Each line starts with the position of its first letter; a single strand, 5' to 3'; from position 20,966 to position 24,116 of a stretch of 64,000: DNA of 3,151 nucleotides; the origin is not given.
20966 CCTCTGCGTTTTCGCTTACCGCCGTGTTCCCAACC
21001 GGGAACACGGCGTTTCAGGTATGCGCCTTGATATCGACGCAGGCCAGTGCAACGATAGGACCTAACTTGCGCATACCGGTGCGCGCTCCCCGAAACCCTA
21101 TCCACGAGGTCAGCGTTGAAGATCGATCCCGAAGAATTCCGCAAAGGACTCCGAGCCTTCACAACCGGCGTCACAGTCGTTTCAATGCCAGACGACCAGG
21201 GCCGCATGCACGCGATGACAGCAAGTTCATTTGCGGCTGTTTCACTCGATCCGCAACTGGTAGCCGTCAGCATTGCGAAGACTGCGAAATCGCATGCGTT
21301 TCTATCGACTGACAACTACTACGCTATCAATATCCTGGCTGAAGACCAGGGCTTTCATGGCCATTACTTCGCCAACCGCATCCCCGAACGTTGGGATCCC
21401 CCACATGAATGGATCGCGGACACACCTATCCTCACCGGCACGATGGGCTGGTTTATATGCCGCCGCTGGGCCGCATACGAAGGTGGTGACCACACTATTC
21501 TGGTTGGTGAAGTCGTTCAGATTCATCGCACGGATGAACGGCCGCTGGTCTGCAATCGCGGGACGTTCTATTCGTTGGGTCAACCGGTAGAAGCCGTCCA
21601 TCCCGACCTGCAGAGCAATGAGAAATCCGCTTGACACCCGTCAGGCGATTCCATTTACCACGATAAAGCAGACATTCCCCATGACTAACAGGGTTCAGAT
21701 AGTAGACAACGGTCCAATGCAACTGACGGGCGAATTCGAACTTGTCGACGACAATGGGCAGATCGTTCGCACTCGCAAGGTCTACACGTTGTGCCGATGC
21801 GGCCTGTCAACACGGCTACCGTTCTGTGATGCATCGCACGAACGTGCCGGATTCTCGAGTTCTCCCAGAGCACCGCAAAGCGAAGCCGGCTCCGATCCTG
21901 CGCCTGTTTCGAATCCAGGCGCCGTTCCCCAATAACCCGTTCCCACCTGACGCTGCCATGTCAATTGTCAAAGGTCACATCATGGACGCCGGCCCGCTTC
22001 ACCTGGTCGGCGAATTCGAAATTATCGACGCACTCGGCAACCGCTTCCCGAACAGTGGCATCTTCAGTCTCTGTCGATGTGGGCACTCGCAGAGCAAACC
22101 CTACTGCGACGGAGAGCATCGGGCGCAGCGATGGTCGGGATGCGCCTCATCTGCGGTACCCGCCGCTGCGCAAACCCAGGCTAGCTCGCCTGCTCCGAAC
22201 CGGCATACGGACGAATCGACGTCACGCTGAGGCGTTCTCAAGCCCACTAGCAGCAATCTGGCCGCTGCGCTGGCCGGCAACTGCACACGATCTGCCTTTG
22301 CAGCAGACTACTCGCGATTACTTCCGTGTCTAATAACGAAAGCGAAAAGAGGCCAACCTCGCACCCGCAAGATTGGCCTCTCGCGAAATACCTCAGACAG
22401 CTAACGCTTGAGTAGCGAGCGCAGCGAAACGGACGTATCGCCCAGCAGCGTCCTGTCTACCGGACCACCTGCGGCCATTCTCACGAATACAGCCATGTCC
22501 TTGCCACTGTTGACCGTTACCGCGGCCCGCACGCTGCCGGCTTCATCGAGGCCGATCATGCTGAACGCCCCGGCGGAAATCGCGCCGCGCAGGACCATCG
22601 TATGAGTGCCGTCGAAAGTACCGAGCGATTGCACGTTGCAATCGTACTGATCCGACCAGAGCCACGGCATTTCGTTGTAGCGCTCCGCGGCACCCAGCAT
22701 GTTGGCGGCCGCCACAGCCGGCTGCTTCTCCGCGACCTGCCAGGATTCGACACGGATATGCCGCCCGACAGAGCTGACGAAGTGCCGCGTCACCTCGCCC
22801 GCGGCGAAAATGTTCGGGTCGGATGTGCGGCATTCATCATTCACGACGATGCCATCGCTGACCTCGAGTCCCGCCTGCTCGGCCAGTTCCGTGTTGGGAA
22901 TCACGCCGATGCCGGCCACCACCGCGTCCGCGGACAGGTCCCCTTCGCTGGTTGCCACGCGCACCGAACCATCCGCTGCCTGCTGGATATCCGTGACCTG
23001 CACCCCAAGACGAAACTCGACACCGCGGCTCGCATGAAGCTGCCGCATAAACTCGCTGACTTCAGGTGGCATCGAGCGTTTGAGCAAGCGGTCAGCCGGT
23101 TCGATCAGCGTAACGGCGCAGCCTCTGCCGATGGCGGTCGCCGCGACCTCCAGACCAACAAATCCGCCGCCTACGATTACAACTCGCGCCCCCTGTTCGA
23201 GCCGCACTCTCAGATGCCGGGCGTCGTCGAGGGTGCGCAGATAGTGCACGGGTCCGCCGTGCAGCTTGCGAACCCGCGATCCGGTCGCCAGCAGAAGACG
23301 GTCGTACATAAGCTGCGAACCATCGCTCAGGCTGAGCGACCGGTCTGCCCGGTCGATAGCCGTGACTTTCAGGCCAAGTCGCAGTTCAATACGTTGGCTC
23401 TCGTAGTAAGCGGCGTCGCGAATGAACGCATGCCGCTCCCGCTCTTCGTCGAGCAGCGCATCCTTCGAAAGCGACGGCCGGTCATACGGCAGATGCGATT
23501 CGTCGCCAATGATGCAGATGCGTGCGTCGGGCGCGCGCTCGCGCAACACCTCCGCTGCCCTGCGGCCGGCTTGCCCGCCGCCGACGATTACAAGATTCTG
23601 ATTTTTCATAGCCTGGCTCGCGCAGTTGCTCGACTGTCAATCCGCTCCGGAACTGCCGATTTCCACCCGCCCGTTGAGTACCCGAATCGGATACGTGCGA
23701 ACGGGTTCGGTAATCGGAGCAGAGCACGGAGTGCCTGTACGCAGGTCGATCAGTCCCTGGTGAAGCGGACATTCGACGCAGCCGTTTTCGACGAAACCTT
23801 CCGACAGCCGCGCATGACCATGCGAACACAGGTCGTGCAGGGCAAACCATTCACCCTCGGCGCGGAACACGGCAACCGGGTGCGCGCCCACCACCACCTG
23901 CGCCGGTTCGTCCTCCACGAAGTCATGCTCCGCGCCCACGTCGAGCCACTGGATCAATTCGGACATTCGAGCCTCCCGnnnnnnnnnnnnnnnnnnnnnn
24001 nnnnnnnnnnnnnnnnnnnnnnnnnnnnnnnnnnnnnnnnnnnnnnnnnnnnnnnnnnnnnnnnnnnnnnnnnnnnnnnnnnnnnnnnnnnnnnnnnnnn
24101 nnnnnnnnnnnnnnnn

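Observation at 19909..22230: LysR-controlled flavin reductase with two tandem CDGSH (NEET-like) [2Fe-2S] proteins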

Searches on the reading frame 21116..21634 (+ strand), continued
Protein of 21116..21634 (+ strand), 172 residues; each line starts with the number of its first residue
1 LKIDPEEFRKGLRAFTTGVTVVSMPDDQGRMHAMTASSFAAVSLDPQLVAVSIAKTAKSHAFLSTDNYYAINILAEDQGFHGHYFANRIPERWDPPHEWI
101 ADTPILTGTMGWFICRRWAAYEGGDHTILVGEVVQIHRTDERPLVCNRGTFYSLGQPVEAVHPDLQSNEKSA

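Call 46: search_protein_families(library=ncbifam, proteins=[L063:16060-17448:+, L063:17452-17949:+, L063:17966-19006:+, L063:19103-20101:+, L063:11750-12979:-, L063:11337-11711:-], max_evalue=1e-10)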
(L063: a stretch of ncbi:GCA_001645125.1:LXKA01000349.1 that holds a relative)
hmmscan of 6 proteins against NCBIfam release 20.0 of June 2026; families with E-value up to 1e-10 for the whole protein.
L063:16060-17448:+ (462 aa): 5 families
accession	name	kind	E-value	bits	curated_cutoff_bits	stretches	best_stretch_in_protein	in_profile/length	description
TIGR03228.1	anthran_1_2_A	equivalog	7.9e-279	924.5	671.9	1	14-452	1-438/438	anthranilate 1,2-dioxygenase large subunit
TIGR03229.1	benzo_1_2_benA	equivalog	1.7e-150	501.7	780.95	1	21-449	8-430/433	benzoate 1,2-dioxygenase large subunit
NF042946.1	3PPDioc_HcaE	equivalog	1.3e-49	169.4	830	1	28-395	15-385/450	3-phenylpropionate/cinnamic acid dioxygenase subunit alpha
NF058607.1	GlBtMonoOxGbcA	equivalog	2.7e-39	134.8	670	1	26-241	30-237/420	glycine betaine monooxygenase oxygenase subunit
NF041684.1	ant_diox_AndAc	equivalog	1.7e-37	129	750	1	26-229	20-225/418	anthranilate 1,2-dioxygenase large subunit AndAc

L063:17452-17949:+ (165 aa): 4 families
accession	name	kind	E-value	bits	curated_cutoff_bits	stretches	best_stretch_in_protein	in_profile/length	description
TIGR03231.1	anthran_1_2_B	equivalog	4.4e-80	267.4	213.5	1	11-165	1-155/155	anthranilate 1,2-dioxygenase small subunit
TIGR03232.1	benzo_1_2_benB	equivalog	5.1e-49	166.1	225.55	1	11-165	1-155/155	benzoate 1,2-dioxygenase small subunit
NF007479.0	PRK10069.1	subfamily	3.9e-22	79.1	145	1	4-156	17-176/185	3-phenylpropionate/cinnamic acid dioxygenase subunit beta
NF042947.1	3PPDioc_HcaF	equivalog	2.9e-19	69.6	230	1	3-157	4-164/172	3-phenylpropionate/cinnamic acid dioxygenase subunit beta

L063:17966-19006:+ (346 aa): 13 families
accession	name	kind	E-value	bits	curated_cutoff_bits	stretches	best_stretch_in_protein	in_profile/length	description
NF008822.0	PRK11872.1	equivalog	1.2e-187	623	402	1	1-341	1-340/341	anthranilate 1,2-dioxygenase electron transfer component AntC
NF040810.1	BenC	equivalog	2.7e-107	358.8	430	1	3-337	1-331/333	benzoate 1,2-dioxygenase electron transfer component BenC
NF045803.1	MethMoxFADbindMmoC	equivalog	7.6e-75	251.8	500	1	3-336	2-340/343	aromatic/alkene monooxygenase hydroxylase FAD-binding subunit MmoC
NF005963.0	PRK08051.1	equivalog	1.8e-30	106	230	1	106-335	3-229/233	NAD(P)H-flavin reductase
TIGR02160.1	PA_CoA_Oxy5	hypoth_equivalog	2.3e-28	99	420.8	2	133-339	29-244/352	1,2-phenylacetyl-CoA epoxidase subunit PaaE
TIGR01941.1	nqrF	equivalog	6.6e-28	97.7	295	1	151-338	204-405/405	NADH:ubiquinone reductase (Na(+)-transporting) subunit F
NF058606.1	GlBtMonoRdsGbcB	equivalog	4.8e-27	94.8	500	1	110-343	15-254/362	glycine betaine monooxygenase reductase subunit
NF009805.0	PRK13289.1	equivalog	1.6e-25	89.8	432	1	111-341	159-397/399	NO-inducible flavohemoprotein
NF052252.1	flav_redu_LuxG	exception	3.9e-24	85.1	340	1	133-334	24-227/232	flavin mononucleotide reductase LuxG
NF007964.0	PRK10684.1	equivalog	1.2e-23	83.6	383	1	119-344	20-245/333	NADH oxidoreductase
NF004317.0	PRK05713.1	equivalog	3.5e-20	72.5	338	1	21-277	15-259/312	iron-sulfur-binding ferredoxin reductase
TIGR02008.1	fdx_plant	subfamily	9.9e-13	47.7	81.15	1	2-89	2-87/97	ferredoxin [2Fe-2S]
NF008178.0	PRK10926.1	equivalog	3.6e-12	46.1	390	1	107-321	5-225/248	ferredoxin--NADP(+) reductase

L063:19103-20101:+ (332 aa): 2 families
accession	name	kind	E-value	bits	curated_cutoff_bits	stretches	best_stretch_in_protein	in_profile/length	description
NF041686.2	ant_diox_reg_AndR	equivalog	3.7e-43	148.4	350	1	17-328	20-320/321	anthranilate 1,2-dioxygenase regulatory protein AndR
NF007522.0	PRK10130.1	equivalog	6.4e-25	88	319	1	164-328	178-344/350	HTH-type transcriptional regulator EutR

L063:11750-12979:- (409 aa): 10 families
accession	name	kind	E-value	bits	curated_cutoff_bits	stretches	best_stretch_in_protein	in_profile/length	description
TIGR00893.1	2A0114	subfamily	4.2e-35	121.4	395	1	52-402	23-397/399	D-galactonate transporter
TIGR00881.1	2A0104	subfamily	3.4e-29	102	407.75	1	52-385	24-378/379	phosphoglycerate transporter protein PgtP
NF049980.1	SfMCT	equivalog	1.5e-20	73.2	320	1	21-389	1-375/378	L-lactate MFS transporter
TIGR00886.1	2A0108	subfamily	1e-19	70.9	311.7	1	24-317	2-316/368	NarK family nitrate/nitrite MFS transporter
TIGR00895.1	2A0115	subfamily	2.5e-15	56.3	418.55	0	16-198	10-192/398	aromatic acid/H+ symport family MFS transporter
TIGR00712.1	glpT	equivalog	2.8e-14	53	632.55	0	23-201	29-211/440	glycerol-3-phosphate transporter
NF008661.1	PRK11663.1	subfamily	5.4e-14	52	564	1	20-202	27-209/439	MFS transporter family glucose-6-phosphate receptor UhpC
TIGR00880.1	2_A_01_02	superfamily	6.6e-12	45.7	131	0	61-198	1-138/141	multidrug resistance protein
NF008433.0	PRK11273.1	equivalog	2e-11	43.7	748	0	20-201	26-211/452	glycerol-3-phosphate transporter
NF003024.0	PRK03893.1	subfamily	9.1e-11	41.2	604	1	19-192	17-189/497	sialate:H+ symport family MFS transporter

L063:11337-11711:- (124 aa): 0 families

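Call 50: search_protein_families(library=pfam, proteins=[L059:2354-2899:-, L059:2909-4405:-, L059:4722-5498:-, L059:6466-7491:-, L059:7510-8427:-, L059:8427-9260:-, L059:11530-12918:+, L059:12949-13731:+, L059:14184-15179:+, L059:15237-15698:+], max_evalue=0.00001)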
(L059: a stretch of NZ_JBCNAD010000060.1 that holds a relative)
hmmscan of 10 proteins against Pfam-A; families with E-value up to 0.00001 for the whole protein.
L059:2354-2899:- (181 aa): 1 family
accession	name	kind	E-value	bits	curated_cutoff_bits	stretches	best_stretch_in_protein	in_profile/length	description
PF06574.18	FAD_syn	-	6.8e-39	133.6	27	1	18-161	6-158/158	FAD synthetase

L059:2909-4405:- (498 aa): 2 families
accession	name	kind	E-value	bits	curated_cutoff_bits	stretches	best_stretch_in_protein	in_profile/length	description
PF11794.13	HpaB_N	-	3.5e-102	342.1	35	1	5-273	1-270/270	4-hydroxyphenylacetate 3-hydroxylase N terminal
PF03241.18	HpaB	-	8.1e-55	185.5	25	1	280-470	1-191/202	4-hydroxyphenylacetate 3-hydroxylase C terminal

L059:4722-5498:- (258 aa): 3 families
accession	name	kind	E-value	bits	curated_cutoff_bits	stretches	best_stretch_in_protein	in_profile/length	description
PF01614.24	IclR_C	-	1.6e-34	119.4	24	1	75-241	6-174/174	Bacterial transcriptional regulator IclR C-terminal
PF09339.16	HTH_IclR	-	3.4e-13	49.6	22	1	4-54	1-51/52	IclR helix-turn-helix domain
PF13412.12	HTH_24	-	2.4e-07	30.7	21.9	1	10-51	7-47/48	Winged helix-turn-helix DNA-binding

L059:6466-7491:- (341 aa): 2 families
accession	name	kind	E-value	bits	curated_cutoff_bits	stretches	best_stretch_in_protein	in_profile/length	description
PF00682.25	HMGL-like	-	1.8e-51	175.5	29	1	7-261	2-258/260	HMGL-like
PF07836.16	DmpG_comm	-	1.4e-31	108.3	27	1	273-334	2-63/63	DmpG-like communication domain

L059:7510-8427:- (305 aa): 2 families
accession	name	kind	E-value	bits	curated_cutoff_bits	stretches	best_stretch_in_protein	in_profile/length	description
PF09290.16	AcetDehyd-dimer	-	1.2e-63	213.8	26.6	1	136-274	1-138/138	Prokaryotic acetaldehyde dehydrogenase, dimerisation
PF01118.30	Semialdhyde_dh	-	1.7e-09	38.5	26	1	14-121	1-114/121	Semialdehyde dehydrogenase, NAD binding domain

L059:8427-9260:- (277 aa): 5 families
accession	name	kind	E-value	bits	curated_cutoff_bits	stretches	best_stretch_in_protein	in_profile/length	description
PF01614.24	IclR_C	-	4.7e-56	189.5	24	1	90-259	4-173/174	Bacterial transcriptional regulator IclR C-terminal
PF09339.16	HTH_IclR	-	1.3e-16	60.5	22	1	20-70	1-51/52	IclR helix-turn-helix domain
PF12802.13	MarR_2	-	1.5e-06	28.7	27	1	25-70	8-53/61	MarR family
PF13412.12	HTH_24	-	2.6e-06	27.3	21.9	1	26-67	7-47/48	Winged helix-turn-helix DNA-binding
PF08279.18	HTH_11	-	5.8e-06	26.5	25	0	23-66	1-44/55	HTH domain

L059:11530-12918:+ (462 aa): 1 family
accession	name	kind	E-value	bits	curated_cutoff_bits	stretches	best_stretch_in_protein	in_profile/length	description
PF07690.21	MFS_1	-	8.3e-50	170.1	33.4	1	34-396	1-347/347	Major Facilitator Superfamily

L059:12949-13731:+ (260 aa): 2 families
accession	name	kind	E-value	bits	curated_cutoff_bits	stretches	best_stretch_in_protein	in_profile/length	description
PF01614.24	IclR_C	-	1.6e-32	112.9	24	1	82-252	2-172/174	Bacterial transcriptional regulator IclR C-terminal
PF09339.16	HTH_IclR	-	4.5e-12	46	22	1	15-65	1-52/52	IclR helix-turn-helix domain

L059:14184-15179:+ (331 aa): 1 family
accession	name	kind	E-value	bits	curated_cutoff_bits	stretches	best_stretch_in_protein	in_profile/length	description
PF07690.21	MFS_1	-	7.9e-33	114.2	33.4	1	21-234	1-226/347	Major Facilitator Superfamily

L059:15237-15698:+ (153 aa): 1 family
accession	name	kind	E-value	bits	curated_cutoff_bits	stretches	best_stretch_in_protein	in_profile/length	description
PF06240.19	COXG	-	1.7e-06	28.2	22.2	1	7-143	2-139/140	Carbon monoxide dehydrogenase subunit G (CoxG)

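Call 51: search_protein_families(library=pfam, proteins=[L057:8833-9195:+, L057:9247-9603:+, L057:9998-10543:+, L057:10702-11703:+, L057:11802-13241:+, L057:13189-15312:+, L057:15349-16275:+, L057:5558-6859:+, L057:7992-8564:-, L057:17187-18659:+], max_evalue=0.00001)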
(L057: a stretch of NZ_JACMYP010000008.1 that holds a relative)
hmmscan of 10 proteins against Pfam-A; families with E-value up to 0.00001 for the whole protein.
L057:8833-9195:+ (120 aa): 0 families

L057:9247-9603:+ (118 aa): 0 families

L057:9998-10543:+ (181 aa): 1 family
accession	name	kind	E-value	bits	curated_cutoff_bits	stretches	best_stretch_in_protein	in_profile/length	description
PF01613.24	Flavin_Reduct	-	1.2e-32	113.6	27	1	12-153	2-152/153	Flavin reductase like domain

L057:10702-11703:+ (333 aa): 1 family
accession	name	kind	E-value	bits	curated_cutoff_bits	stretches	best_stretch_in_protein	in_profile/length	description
PF05721.19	PhyH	-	1.6e-16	61.7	22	1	29-234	5-210/213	Phytanoyl-CoA dioxygenase (PhyH)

L057:11802-13241:+ (479 aa): 2 families
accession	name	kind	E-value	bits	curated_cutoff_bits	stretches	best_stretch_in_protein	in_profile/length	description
PF01565.28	FAD_binding_4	-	5.3e-32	110.9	26.4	1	74-208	1-138/139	FAD binding domain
PF08031.17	BBE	-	3.9e-09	36.8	20.6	1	434-476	1-43/45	Berberine and berberine like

L057:13189-15312:+ (707 aa): 3 families
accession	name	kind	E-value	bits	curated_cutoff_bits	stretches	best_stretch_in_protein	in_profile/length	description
PF14863.12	Alkyl_sulf_dimr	-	1.3e-55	188.1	26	1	437-573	1-137/139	Alkyl sulfatase dimerisation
PF00753.33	Lactamase_B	-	3.2e-17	63.5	22.7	1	175-291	2-116/196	Metallo-beta-lactamase superfamily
PF14864.11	Alkyl_sulf_C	-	1.6e-15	57.8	27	1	585-697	5-122/125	Alkyl sulfatase C-terminal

L057:15349-16275:+ (308 aa): 1 family
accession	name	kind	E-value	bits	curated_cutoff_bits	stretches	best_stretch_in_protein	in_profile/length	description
PF00732.25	GMC_oxred_N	-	1.2e-19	71.4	23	1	99-279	1-118/218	GMC oxidoreductase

L057:5558-6859:+ (433 aa): 1 family
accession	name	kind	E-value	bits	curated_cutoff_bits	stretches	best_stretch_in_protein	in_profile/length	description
PF07690.21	MFS_1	-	1.4e-30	106.8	33.4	2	51-342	2-306/347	Major Facilitator Superfamily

L057:7992-8564:- (190 aa): 0 families

L057:17187-18659:+ (490 aa): 1 family
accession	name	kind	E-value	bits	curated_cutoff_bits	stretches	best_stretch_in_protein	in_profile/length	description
PF00171.27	Aldedh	-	1.1e-148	496.1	23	1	22-485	8-461/461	Aldehyde dehydrogenase family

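Call 75: search_solved_structures(query=L037:6916-7962:+, max_evalue=0.00001)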
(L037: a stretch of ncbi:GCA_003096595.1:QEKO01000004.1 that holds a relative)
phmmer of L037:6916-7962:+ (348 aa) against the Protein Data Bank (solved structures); distinct sequences matched with E-value up to 0.00001: 3.
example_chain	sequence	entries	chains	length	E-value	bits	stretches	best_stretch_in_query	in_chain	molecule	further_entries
3qsl_A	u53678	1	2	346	1.8e-12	50.3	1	28-219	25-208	Putative exported protein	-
2i48_A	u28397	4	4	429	2.9e-07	33.3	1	160-318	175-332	Bicarbonate transporter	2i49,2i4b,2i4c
2x26_A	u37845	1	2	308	6.4e-07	32.1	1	81-333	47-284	PERIPLASMIC ALIPHATIC SULPHONATES-BINDING PROTEIN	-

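Call 76: search_solved_structures(query=L033:2797-3783:+, max_evalue=1e-10)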
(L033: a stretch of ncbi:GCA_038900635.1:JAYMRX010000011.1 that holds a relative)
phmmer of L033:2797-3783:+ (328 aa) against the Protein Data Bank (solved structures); distinct sequences matched with E-value up to 1e-10: 11.
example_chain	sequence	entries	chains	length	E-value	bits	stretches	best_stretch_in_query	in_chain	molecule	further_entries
7ndr_A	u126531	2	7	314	3.3e-55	190.8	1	33-324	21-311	Tripartite tricarboxylate transporter substrate binding protein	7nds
8hka_A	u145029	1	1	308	1.9e-54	188.3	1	34-327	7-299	Periplasmic terephthalate binding protein (TBP)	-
8hk9_D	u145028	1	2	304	3.1e-54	187.6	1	35-327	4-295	Periplasmic terephthalate binding protein (TBP)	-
8hkb_A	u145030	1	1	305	4e-54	187.2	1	35-327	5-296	Periplasmic terephthalate binding protein (TBP)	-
2dvz_A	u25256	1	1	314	6.8e-50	173.3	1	27-325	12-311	Putative exported protein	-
5oei_A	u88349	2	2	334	4.9e-49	170.5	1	29-326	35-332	Uncharacterized protein family UPF0065:Tat pathway signal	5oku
2f5x_A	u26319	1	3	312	2.9e-47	164.7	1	27-325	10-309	BugD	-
2qpq_A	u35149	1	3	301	4.9e-46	160.7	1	30-328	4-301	protein Bug27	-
6hke_A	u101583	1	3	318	2.7e-42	148.4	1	30-321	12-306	Possible TctC subunit of the Tripartite Tricarboxylate Transport(TTT) Family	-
4x9t_A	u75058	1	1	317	1.5e-31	113.1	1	29-325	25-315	Uncharacterized protein UPF0065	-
25hk_A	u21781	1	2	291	4.2e-29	105.1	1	28-318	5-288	Tripartite tricarboxylate transporter substrate binding protein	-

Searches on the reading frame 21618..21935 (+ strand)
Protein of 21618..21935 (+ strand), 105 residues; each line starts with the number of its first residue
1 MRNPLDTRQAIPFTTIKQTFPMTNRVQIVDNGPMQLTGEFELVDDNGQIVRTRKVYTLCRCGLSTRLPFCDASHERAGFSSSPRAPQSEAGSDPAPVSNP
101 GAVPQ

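Call 4: search_protein_families(library=pfam, proteins=[window:21618-21935:+], max_evalue=0.01)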
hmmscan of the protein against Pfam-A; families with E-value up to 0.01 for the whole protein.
window:21618-21935:+ (105 aa): 1 family
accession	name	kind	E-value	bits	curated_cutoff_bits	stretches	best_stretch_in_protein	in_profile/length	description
PF09360.15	zf-CDGSH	-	1.2e-15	57.9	29.5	1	31-75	1-48/48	Iron-binding zinc finger CDGSH type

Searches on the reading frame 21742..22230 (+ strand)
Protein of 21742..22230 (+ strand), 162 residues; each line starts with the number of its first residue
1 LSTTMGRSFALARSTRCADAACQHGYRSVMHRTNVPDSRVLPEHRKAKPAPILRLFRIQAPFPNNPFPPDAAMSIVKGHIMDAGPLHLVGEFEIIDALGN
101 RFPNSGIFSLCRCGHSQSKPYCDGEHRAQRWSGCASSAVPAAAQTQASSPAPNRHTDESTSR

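Call 4: search_protein_families(library=pfam, proteins=[window:21742-22230:+], max_evalue=0.01)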
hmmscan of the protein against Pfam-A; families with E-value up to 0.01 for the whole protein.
window:21742-22230:+ (162 aa): 1 family
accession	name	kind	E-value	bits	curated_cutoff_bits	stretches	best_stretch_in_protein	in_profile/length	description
PF09360.15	zf-CDGSH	-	7.8e-15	55.3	29.5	1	84-127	2-48/48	Iron-binding zinc finger CDGSH type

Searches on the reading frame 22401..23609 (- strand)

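Call 4: search_protein_families(library=pfam, proteins=[window:22401-23609:-], max_evalue=0.01)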
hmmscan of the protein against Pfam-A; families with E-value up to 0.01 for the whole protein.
window:22401-23609:- (402 aa): 19 families
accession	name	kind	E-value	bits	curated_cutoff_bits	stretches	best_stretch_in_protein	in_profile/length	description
PF07992.20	Pyr_redox_2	-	9.4e-70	235.7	26.1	1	5-296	2-290/291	Pyridine nucleotide-disulphide oxidoreductase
PF00070.33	Pyr_redox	-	6.3e-24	84.7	22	1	142-220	1-79/82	Pyridine nucleotide-disulphide oxidoreductase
PF14759.12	Reductase_C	-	2.8e-18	66.6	25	1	316-400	1-85/85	Reductase C-terminal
PF13738.12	Pyr_redox_3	-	9e-10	38.7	30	1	71-271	93-305/305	Pyridine nucleotide-disulphide oxidoreductase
PF03486.20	HI0933_like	-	2.8e-08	33.9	50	0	142-177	2-37/244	HI0933-like protein Rossmann domain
PF01266.30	DAO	-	6.1e-08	33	27.9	1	142-174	1-33/353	FAD dependent oxidoreductase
PF13241.12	NAD_binding_7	-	2.2e-07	31.8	22.1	1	139-181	6-41/104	Putative NAD(P)-binding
PF13454.12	NAD_binding_9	-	2.7e-06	27.9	21.8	0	186-235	105-153/155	FAD-NAD(P)-binding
PF13450.12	NAD_binding_8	-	1.1e-05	26.1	21.9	0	145-175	1-31/68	NAD(P)-binding Rossmann-like domain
PF01593.30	Amino_oxidase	-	2.1e-05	24.4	19.8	1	185-232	204-252/443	Flavin containing amine oxidoreductase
PF05834.18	Lycopene_cycl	-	0.00016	21.3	23.4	0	143-176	2-37/380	Lycopene cyclase protein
PF01262.27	AlaDh_PNT_C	-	0.00018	21.5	23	1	139-174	27-62/214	Alanine dehydrogenase/PNT, C-terminal domain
PF01134.28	GIDA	-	0.001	18.7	22.1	0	143-173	2-33/391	Glucose inhibited division protein A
PF04820.20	Trp_halogenase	-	0.0019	17.5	21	0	6-34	2-32/458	Tryptophan halogenase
PF00890.30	FAD_binding_2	-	0.0028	17.3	20.4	0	252-276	371-401/414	FAD binding domain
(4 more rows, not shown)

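Call 29: search_protein_families(library=ncbifam, proteins=[window:22401-23609:-], max_evalue=0.00001)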
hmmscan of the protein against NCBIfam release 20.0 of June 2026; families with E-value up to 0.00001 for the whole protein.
window:22401-23609:- (402 aa): 52 families (the best 25 are shown)
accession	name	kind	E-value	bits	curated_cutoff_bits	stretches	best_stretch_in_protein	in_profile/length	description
NF041682.1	ant_diox_AndAa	equivalog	6.7e-177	588.2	650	1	1-400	1-406/406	anthranilate 1,2-dioxygenase system ferredoxin--NAD(+) reductase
NF042949.2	3PPDioc_HcaD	equivalog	3.4e-114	381.6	450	1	4-375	2-374/386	3-phenylpropionate/cinnamic acid dioxygenase ferredoxin--NAD(+) reductase subunit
NF007286.0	PRK09754.1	equivalog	6.2e-92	308.4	447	1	1-399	1-400/400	phenylpropionate dioxygenase ferredoxin reductase subunit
TIGR02374.1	nitri_red_nirB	equivalog_domain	1.8e-47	162.2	578.35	1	6-282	1-286/794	nitrite reductase large subunit NirB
NF003437.0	PRK04965.1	equivalog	6.2e-45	153.8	392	1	4-273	3-274/378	NADH:flavorubredoxin reductase NorW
NF045765.1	PhenlGlyoxDHPadH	equivalog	2.8e-44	151.6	475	1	5-308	4-311/416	NADH-dependent phenylglyoxylate dehydrogenase subunit epsilon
TIGR03385.1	CoA_CoA_reduc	equivalog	2.8e-38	131.9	578.8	1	6-311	2-320/439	CoA-disulfide reductase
NF007123.0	PRK09564.1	equivalog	7.6e-35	120.4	458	1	6-312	3-322/444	CoA-disulfide reductase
NF011565.0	PRK14989.1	subfamily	6.6e-33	113.8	883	1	1-274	1-283/847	nitrite reductase large subunit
TIGR01350.1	lipoamide_DH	equivalog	1.4e-27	96.6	408.8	1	98-309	128-334/461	dihydrolipoyl dehydrogenase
TIGR02053.1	MerA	equivalog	4.4e-27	95.2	454.45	1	46-310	72-334/465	mercury(II) reductase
NF046103.1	NOXase_Strep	equivalog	2.9e-26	92.4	600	1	6-306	2-313/442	H2O-forming NADH oxidase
NF041853.1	hythiocyan_redase_MerA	equivalog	1.5e-22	80.1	650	1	101-274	121-295/440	hypothiocyanous acid reductase MerA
NF010037.0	PRK13512.1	equivalog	2e-22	79.7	394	1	5-289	3-294/438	CoA-disulfide reductase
NF040477.1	chlor_oxi_RclA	equivalog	1.5e-21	76.6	740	1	101-274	119-294/441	reactive chlorine resistance oxidoreductase RclA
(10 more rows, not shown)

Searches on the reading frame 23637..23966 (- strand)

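Call 4: search_protein_families(library=pfam, proteins=[window:23637-23966:-], max_evalue=0.01)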
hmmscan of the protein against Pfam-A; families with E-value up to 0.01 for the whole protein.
window:23637-23966:- (109 aa): 3 families
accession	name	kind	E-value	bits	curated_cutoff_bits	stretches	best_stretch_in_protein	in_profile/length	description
PF00355.32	Rieske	-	1.1e-19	70.6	20.3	1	6-93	1-88/88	Rieske [2Fe-2S] domain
PF13806.12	Rieske_2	-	8.1e-14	51.9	27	1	6-103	1-103/104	Rieske-like [2Fe-2S] domain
PF22543.2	Rieske_4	-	3.5e-05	24.5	28.4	1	10-79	3-76/119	Soluble Rieske-type ferredoxin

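Call 29: search_protein_families(library=ncbifam, proteins=[window:23637-23966:-], max_evalue=0.00001)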
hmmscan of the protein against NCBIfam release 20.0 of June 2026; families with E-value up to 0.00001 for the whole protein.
window:23637-23966:- (109 aa): 5 families
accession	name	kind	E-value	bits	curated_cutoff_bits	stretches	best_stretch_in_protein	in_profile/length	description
NF041683.1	ant_diox_AndAb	equivalog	3.6e-51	171.5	150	1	6-103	1-98/100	anthranilate 1,2-dioxygenase ferredoxin subunit AndAb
NF007422.0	PRK09965.1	equivalog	3.1e-27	94.7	113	1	20-103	16-98/106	bifunctional 3-phenylpropionate/cinnamic acid dioxygenase ferredoxin subunit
NF042948.2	3PPDioc_HcaC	equivalog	3.8e-24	85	150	1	10-103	6-100/105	3-phenylpropionate/cinnamic acid dioxygenase ferredoxin subunit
TIGR02377.1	MocE_fam_FeS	subfamily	8.5e-19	67.5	136.15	1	7-103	2-99/101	MocE family 2Fe-2S type ferredoxin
TIGR02378.1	nirD_assim_sml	equivalog_domain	2.8e-16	59.6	74.65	1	6-103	1-103/105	nitrite reductase small subunit NirD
